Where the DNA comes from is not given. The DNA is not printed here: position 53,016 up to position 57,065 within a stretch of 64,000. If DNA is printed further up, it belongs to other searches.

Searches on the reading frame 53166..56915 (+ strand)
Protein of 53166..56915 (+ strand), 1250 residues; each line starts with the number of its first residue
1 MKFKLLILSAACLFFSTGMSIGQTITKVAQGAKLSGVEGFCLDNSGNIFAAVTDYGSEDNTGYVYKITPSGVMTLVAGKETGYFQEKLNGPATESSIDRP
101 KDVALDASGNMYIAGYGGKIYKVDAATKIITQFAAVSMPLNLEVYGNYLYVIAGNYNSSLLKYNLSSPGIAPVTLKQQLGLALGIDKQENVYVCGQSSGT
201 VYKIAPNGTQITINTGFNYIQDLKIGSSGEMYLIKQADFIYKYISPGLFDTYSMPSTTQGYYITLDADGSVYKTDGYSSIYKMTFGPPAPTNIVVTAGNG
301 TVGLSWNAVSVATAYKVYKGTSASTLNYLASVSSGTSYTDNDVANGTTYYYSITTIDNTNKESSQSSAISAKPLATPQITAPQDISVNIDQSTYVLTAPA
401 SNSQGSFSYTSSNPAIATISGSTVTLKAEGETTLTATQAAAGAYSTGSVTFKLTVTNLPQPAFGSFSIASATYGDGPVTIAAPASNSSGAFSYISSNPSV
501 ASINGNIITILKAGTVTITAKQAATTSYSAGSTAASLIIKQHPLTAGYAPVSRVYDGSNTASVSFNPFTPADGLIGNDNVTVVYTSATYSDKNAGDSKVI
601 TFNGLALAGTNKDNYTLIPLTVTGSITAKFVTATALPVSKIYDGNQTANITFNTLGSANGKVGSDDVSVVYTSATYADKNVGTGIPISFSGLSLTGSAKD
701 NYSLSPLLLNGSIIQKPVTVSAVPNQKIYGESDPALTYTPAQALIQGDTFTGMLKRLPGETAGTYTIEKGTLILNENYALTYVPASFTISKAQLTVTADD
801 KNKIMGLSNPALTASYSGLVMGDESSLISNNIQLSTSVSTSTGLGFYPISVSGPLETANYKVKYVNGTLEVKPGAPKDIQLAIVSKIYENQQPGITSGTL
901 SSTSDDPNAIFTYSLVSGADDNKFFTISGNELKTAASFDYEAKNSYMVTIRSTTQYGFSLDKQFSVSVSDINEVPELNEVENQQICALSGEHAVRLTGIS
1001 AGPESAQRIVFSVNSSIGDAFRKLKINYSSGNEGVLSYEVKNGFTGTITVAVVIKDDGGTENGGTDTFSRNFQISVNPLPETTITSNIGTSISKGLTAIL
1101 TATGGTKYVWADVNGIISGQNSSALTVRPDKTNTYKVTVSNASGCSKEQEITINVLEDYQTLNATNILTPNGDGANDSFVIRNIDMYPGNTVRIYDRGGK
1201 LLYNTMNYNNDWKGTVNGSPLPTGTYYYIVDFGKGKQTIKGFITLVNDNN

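Call 71: search_protein_families(library=pfam, proteins=[window:53166-56915:+], max_evalue=0.00001)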
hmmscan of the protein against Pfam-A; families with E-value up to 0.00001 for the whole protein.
window:53166-56915:+ (1250 aa): 5 families
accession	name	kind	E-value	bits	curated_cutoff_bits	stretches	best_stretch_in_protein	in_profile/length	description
PF18676.6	MBG_2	-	7.8e-32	110.1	25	2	794-869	1-71/72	MBG domain (YGX type)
PF18657.6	YDG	-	4.5e-27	94.5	25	2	543-617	4-80/85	YDG domain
PF13585.12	CHU_C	-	1.3e-26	93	27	1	1163-1245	2-86/86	CHU_C Type IX secretion signal domain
PF02368.24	Big_2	-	5e-08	33.2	22.8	0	385-440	12-70/79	Bacterial Ig-like domain (group 2)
PF00028.23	Cadherin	-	8.1e-08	33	28.8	1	886-968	4-90/93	Cadherin domain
